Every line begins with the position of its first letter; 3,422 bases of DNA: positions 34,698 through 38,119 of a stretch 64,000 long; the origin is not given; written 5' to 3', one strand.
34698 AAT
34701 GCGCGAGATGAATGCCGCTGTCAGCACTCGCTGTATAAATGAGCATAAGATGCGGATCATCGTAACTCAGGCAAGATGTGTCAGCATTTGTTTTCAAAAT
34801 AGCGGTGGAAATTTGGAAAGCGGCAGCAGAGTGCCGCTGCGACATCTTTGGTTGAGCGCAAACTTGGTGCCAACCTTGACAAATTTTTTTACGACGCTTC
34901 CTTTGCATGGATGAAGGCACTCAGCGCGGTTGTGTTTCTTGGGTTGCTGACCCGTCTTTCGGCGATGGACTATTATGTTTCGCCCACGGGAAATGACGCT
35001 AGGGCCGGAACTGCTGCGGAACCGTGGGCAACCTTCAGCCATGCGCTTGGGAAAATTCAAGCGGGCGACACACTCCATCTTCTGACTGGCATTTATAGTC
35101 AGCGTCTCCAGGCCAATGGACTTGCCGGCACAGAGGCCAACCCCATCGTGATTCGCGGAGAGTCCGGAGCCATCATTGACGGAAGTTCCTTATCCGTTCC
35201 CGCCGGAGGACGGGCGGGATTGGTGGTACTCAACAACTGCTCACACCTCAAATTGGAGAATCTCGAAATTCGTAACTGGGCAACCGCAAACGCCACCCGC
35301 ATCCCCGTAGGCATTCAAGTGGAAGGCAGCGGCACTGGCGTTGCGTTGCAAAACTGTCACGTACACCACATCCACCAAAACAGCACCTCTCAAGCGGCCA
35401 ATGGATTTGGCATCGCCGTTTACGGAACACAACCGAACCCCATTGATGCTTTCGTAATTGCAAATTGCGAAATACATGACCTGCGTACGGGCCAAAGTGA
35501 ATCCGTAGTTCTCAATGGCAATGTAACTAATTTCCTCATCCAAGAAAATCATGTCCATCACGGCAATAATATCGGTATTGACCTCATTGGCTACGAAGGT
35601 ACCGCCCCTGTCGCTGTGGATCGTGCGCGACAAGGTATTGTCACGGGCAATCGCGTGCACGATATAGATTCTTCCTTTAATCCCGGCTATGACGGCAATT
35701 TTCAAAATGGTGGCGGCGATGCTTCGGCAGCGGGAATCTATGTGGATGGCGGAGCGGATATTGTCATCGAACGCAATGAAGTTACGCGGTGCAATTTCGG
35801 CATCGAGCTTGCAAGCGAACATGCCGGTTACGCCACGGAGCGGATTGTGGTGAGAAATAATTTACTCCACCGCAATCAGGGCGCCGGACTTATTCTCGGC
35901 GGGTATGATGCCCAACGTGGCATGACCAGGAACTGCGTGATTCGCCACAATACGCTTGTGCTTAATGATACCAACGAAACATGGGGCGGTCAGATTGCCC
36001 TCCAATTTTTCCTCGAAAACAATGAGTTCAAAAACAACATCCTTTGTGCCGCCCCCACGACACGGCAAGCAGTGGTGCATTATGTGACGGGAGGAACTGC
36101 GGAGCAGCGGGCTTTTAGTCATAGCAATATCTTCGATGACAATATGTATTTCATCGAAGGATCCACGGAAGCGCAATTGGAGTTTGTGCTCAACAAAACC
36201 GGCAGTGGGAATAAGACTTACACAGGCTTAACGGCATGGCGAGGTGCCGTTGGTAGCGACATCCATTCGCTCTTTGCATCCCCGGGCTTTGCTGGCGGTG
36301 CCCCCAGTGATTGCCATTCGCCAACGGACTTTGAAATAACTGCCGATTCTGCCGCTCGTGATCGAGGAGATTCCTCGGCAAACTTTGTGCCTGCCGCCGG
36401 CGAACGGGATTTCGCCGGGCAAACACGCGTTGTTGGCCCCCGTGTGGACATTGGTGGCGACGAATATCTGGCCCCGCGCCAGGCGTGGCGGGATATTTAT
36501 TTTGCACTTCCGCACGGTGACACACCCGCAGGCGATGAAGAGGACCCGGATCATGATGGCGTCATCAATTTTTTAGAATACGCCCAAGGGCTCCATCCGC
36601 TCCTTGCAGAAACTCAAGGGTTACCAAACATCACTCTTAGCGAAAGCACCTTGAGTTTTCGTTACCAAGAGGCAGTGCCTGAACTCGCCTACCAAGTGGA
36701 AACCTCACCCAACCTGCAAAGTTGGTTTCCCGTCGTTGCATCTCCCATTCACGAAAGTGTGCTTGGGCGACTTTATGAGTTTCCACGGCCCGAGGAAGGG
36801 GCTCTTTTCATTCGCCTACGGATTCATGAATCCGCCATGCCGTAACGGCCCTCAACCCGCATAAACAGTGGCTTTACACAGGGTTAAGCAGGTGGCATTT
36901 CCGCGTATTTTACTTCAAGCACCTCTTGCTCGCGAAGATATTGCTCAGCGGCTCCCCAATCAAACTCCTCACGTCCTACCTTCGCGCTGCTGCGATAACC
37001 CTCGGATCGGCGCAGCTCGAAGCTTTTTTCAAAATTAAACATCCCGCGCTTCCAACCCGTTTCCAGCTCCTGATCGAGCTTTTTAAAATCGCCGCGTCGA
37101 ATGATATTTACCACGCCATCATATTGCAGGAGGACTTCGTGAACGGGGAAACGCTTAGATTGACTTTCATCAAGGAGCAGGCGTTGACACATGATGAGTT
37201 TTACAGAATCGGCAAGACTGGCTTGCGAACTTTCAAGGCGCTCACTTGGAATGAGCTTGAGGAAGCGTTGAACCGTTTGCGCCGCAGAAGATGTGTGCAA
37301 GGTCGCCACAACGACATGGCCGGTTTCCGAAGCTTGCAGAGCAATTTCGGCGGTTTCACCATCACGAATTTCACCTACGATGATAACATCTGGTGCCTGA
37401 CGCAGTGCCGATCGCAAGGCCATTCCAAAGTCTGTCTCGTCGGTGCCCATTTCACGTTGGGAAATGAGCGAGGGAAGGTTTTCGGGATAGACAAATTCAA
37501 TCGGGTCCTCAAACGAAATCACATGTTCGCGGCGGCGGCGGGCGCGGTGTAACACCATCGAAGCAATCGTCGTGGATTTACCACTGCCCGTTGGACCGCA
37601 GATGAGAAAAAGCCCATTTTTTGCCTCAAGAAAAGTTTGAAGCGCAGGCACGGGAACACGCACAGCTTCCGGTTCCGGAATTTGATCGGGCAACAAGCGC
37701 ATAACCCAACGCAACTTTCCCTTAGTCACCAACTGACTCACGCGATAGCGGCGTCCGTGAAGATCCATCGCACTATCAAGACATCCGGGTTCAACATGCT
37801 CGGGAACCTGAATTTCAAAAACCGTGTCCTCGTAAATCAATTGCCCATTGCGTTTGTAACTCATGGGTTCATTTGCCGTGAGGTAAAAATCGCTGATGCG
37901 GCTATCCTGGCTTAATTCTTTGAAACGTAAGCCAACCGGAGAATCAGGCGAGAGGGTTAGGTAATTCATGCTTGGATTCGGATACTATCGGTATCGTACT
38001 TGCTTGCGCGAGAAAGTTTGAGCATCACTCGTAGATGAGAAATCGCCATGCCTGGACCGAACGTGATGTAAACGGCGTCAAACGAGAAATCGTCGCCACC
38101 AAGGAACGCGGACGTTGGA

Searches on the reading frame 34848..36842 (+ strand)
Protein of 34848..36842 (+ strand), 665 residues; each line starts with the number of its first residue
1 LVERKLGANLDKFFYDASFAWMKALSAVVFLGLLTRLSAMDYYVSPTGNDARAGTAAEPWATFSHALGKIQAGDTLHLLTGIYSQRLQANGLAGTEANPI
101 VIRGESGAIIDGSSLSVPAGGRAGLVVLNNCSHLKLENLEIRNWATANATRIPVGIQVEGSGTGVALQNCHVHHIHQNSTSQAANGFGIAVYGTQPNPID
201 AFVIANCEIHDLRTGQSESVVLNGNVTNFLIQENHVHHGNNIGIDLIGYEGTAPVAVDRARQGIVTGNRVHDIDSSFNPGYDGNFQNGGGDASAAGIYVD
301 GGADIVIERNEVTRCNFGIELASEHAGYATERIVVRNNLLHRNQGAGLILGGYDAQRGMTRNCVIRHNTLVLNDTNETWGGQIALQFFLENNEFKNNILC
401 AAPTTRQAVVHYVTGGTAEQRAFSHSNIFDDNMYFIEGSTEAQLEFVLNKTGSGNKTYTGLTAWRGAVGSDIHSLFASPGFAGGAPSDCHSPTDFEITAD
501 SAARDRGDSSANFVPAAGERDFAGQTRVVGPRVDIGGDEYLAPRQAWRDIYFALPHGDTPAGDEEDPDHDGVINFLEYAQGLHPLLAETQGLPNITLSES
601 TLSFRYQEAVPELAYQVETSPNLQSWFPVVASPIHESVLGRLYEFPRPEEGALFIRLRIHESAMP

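Call 9: search_protein_families(library=pfam, proteins=[window:34848-36842:+], max_evalue=0.001)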
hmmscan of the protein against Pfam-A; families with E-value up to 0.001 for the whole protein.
window:34848-36842:+ (665 aa): 3 families
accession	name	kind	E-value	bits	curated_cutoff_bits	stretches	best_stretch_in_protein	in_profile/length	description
PF13229.12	Beta_helix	-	2.2e-14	53.8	25.9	2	155-368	2-156/158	Right handed beta helix region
PF05048.19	NosD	-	5.6e-05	23.1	23.6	0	283-364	49-123/212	Periplasmic copper-binding protein (NosD)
PF07602.17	DUF1565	-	0.0005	19.9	20.3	0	47-249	2-207/257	Protein of unknown function (DUF1565)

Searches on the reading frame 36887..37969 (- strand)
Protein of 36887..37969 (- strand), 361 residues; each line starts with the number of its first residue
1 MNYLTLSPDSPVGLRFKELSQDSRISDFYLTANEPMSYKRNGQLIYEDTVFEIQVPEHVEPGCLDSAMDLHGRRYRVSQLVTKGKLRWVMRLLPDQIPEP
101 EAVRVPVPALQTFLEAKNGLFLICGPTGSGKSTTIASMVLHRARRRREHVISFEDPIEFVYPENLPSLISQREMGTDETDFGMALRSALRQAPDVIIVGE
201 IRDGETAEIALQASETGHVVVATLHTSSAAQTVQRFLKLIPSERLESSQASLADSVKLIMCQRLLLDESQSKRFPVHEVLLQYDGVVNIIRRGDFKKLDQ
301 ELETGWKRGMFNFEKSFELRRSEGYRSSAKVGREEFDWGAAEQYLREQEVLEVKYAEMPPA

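Call 9: search_protein_families(library=pfam, proteins=[window:36887-37969:-], max_evalue=0.001)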
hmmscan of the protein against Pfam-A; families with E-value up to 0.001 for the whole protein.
window:36887-37969:- (361 aa): 3 families
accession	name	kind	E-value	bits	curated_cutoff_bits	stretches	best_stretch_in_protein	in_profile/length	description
PF00437.27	T2SSE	-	3.3e-43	148.2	24.9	1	107-266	131-279/370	Type II/IV secretion system protein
PF13476.12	AAA_23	-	9.5e-05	23.6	27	1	114-137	15-38/201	AAA domain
PF13555.12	AAA_29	-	0.00097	19.3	27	0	117-139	21-44/61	P-loop containing region of AAA domain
